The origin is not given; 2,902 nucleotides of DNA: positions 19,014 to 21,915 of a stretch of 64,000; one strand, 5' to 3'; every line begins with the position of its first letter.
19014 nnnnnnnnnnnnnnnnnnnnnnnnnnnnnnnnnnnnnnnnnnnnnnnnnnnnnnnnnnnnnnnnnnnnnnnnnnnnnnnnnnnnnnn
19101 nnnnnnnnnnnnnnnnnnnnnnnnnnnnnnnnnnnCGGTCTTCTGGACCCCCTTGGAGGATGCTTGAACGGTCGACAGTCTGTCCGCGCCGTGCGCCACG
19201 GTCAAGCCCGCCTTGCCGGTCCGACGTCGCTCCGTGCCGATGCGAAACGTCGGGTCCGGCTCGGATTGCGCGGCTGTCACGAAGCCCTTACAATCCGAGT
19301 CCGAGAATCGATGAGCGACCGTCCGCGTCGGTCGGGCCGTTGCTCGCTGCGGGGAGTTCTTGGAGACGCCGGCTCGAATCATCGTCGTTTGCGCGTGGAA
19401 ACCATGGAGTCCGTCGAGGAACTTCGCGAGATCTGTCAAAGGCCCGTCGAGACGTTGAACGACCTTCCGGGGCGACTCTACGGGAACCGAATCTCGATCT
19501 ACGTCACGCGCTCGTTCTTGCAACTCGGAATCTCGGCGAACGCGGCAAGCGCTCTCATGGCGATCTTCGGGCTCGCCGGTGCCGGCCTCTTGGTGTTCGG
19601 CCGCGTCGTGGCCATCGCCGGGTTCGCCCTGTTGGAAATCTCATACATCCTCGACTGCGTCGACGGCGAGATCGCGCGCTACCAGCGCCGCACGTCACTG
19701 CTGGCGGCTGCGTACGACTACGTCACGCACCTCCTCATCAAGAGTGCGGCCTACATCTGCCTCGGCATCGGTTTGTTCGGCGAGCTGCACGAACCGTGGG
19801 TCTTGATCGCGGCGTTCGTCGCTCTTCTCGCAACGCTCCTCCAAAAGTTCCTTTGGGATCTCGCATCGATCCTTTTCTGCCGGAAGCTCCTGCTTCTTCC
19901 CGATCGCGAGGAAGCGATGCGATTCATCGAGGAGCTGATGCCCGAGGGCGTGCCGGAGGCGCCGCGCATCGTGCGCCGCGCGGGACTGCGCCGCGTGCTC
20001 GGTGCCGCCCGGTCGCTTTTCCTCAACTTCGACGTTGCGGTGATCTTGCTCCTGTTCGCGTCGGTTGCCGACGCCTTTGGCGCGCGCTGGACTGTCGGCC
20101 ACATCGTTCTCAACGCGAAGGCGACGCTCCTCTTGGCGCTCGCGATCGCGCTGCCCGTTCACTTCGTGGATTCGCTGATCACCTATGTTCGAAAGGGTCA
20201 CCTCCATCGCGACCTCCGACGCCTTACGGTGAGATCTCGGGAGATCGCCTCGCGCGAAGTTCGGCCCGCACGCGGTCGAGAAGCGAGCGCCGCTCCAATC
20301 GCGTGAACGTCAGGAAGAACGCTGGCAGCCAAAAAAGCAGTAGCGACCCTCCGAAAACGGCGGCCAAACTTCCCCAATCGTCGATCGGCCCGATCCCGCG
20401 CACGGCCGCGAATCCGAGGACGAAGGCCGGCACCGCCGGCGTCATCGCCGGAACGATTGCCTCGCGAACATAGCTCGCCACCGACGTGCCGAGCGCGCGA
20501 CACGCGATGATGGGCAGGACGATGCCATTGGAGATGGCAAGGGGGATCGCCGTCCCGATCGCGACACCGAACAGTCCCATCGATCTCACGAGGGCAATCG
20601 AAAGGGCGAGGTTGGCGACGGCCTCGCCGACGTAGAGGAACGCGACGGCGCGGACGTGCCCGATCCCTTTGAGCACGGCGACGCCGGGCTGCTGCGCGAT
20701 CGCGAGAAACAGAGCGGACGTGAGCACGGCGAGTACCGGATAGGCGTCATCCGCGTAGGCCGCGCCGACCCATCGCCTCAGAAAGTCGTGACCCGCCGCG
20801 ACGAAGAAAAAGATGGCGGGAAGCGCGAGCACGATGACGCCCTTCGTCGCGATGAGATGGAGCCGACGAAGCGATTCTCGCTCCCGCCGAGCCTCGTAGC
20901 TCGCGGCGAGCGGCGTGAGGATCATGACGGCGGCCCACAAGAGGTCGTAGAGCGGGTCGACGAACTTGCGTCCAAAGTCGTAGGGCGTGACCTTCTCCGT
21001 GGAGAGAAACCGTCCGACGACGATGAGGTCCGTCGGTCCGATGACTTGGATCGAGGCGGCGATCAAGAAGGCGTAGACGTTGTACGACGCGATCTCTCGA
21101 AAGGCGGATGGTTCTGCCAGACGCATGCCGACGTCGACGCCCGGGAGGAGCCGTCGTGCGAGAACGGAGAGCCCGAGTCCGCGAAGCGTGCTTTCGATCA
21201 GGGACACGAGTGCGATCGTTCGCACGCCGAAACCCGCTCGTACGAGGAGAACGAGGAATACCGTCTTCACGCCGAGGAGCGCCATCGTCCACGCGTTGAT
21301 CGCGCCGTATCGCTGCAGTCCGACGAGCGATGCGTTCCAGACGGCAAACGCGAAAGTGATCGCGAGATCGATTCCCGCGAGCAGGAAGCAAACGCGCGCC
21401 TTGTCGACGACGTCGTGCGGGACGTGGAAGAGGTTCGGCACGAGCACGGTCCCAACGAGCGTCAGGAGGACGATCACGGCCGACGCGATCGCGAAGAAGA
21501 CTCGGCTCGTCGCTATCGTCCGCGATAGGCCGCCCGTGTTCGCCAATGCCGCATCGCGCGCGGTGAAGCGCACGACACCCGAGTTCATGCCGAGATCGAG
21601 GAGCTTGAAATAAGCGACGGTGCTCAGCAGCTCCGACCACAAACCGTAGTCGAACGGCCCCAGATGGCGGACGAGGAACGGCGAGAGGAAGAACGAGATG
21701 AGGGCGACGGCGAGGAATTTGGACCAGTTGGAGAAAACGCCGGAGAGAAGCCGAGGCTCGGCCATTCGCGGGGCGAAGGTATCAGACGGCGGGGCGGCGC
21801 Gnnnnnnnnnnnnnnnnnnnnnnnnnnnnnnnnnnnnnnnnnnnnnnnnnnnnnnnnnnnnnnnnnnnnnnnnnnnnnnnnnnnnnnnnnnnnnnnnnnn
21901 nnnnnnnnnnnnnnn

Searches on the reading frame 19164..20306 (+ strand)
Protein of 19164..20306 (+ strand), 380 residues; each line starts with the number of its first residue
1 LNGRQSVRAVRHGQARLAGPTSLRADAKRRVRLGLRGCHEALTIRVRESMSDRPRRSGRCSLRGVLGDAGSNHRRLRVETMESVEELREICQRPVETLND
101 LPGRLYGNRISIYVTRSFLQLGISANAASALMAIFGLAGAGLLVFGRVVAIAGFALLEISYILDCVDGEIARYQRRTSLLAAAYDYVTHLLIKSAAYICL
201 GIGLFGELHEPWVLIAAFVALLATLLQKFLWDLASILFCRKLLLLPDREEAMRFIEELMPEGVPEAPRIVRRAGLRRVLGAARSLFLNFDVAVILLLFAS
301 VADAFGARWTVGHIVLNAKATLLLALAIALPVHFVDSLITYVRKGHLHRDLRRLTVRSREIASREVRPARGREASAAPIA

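Call 14: search_protein_families(library=pfam, proteins=[window:19164-20306:+], max_evalue=0.001)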
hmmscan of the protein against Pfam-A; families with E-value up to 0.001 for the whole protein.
window:19164-20306:+ (380 aa): 1 family
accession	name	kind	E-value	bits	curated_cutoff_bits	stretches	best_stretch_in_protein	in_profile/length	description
PF01066.26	CDP-OH_P_transf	-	0.00046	21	22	1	143-226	21-102/152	CDP-alcohol phosphatidyltransferase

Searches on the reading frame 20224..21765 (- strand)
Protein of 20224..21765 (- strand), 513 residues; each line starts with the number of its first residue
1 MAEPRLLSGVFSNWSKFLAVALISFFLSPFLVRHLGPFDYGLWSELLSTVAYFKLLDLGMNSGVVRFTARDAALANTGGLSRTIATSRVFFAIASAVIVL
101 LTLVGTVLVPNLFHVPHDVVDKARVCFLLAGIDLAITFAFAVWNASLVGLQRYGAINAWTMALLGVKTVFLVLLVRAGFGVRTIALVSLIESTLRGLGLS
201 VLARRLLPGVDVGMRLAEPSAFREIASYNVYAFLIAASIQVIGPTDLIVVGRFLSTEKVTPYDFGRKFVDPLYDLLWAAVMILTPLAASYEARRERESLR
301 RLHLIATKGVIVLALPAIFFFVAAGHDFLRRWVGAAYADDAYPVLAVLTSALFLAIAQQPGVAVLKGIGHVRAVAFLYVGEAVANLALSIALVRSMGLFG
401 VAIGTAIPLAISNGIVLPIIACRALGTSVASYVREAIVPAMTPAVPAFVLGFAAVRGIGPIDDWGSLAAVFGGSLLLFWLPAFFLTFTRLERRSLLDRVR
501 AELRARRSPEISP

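Call 14: search_protein_families(library=pfam, proteins=[window:20224-21765:-], max_evalue=0.001)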
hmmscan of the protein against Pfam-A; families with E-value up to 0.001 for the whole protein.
window:20224-21765:- (513 aa): 1 family
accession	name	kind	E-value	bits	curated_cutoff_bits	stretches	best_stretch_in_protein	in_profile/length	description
PF01554.23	MatE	-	6.6e-06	26.3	24.9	1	239-389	9-159/161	MatE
